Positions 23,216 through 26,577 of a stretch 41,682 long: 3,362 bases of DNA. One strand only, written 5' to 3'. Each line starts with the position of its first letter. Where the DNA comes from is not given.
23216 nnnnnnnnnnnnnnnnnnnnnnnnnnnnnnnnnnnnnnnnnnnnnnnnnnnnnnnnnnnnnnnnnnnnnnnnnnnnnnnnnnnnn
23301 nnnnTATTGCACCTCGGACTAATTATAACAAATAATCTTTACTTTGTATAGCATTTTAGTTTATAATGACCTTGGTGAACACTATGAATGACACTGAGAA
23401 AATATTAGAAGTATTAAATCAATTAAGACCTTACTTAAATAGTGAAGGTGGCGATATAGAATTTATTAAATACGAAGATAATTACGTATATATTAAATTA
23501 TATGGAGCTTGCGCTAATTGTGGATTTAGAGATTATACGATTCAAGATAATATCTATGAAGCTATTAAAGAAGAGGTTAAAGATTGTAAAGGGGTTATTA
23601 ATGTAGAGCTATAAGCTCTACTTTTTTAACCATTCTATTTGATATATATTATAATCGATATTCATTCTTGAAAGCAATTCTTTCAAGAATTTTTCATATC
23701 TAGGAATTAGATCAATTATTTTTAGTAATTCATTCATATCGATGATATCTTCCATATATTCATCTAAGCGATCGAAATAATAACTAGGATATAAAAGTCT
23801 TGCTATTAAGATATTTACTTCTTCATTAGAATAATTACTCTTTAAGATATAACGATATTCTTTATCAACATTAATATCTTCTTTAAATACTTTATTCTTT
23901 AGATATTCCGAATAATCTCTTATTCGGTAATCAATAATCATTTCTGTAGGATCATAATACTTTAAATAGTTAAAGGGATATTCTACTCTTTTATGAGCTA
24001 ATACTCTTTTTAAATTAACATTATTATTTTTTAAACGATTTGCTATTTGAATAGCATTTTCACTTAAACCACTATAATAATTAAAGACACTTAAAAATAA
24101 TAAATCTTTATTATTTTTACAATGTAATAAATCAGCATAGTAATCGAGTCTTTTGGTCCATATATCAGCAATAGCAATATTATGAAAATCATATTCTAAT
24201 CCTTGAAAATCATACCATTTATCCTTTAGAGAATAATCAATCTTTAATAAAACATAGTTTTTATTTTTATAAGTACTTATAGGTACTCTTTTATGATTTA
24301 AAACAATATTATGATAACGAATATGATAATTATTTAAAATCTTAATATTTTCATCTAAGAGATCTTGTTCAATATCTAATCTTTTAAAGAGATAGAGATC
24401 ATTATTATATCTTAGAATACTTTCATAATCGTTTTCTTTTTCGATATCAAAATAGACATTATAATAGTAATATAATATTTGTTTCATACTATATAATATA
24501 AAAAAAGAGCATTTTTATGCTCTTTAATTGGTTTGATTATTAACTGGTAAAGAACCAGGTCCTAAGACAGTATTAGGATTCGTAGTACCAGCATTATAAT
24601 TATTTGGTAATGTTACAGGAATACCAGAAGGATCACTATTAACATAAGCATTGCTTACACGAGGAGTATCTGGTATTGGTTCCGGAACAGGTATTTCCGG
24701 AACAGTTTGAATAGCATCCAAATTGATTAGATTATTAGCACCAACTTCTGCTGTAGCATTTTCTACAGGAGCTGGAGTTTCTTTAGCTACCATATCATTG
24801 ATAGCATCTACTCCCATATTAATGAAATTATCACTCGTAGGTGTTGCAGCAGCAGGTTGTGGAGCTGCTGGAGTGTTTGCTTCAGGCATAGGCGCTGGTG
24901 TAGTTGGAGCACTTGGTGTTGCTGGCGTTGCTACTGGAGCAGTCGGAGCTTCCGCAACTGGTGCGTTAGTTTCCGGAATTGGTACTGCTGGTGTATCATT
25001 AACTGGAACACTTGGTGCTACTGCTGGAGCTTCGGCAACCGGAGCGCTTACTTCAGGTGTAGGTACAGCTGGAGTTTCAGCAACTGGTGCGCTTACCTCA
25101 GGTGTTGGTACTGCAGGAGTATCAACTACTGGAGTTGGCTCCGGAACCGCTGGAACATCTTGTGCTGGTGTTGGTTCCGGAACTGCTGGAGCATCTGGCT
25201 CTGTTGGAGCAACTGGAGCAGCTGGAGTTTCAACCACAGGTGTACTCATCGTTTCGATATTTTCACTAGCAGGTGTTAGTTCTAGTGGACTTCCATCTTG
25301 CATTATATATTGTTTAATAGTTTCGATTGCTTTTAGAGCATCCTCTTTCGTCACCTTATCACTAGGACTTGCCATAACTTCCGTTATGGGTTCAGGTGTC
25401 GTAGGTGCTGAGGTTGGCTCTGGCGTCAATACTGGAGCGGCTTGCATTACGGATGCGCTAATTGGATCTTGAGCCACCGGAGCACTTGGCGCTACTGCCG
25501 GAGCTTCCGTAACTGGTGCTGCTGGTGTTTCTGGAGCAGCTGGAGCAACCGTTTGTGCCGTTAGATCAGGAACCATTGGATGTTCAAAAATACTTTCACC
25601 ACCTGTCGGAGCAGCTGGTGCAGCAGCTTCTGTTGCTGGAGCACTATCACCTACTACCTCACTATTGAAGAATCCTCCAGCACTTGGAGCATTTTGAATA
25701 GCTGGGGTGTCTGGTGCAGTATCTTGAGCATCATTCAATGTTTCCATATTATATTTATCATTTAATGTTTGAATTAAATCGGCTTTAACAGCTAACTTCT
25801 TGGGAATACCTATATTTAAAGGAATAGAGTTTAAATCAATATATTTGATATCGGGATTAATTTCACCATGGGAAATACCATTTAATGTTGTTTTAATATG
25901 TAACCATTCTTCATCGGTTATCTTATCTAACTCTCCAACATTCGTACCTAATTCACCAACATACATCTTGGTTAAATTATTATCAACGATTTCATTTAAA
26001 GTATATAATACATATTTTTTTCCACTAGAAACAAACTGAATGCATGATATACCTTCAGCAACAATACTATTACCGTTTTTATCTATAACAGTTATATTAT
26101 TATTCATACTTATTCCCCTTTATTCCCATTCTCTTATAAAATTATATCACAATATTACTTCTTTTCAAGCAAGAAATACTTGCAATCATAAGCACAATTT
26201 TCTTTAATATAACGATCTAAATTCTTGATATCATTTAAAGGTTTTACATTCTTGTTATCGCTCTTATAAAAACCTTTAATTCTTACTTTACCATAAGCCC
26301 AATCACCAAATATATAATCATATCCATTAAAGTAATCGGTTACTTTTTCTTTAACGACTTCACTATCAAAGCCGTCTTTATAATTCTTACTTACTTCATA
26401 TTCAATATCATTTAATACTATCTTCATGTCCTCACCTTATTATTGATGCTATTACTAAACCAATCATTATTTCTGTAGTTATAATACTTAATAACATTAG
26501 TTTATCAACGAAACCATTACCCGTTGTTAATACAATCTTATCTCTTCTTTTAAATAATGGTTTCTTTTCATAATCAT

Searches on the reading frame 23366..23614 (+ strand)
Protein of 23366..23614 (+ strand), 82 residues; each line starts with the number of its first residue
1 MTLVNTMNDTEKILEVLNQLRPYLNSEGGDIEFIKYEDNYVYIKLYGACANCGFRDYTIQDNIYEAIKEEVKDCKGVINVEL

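Call 70: search_protein_families(library=pfam, proteins=[window:23366-23614:+], max_evalue=0.001)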
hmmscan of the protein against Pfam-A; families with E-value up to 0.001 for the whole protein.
window:23366-23614:+ (82 aa): 1 family
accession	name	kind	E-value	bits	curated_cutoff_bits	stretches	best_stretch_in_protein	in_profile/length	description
PF01106.22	NifU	-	6.7e-19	68.2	27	1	13-77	1-66/67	NifU-like domain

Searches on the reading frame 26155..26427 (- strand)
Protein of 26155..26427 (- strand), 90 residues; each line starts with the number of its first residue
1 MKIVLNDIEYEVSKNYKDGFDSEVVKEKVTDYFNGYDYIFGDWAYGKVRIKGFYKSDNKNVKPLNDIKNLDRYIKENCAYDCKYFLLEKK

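Call 58: search_protein_families(library=pfam, proteins=[window:26155-26427:-], max_evalue=0.01)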
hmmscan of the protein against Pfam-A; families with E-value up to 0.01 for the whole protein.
window:26155-26427:- (90 aa): 1 family
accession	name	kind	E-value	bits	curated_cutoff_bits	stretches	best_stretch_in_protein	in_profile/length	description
PF06265.16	YutD-like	-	5.3e-26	90.9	25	1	6-88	3-85/85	Putative antitoxin YutD-like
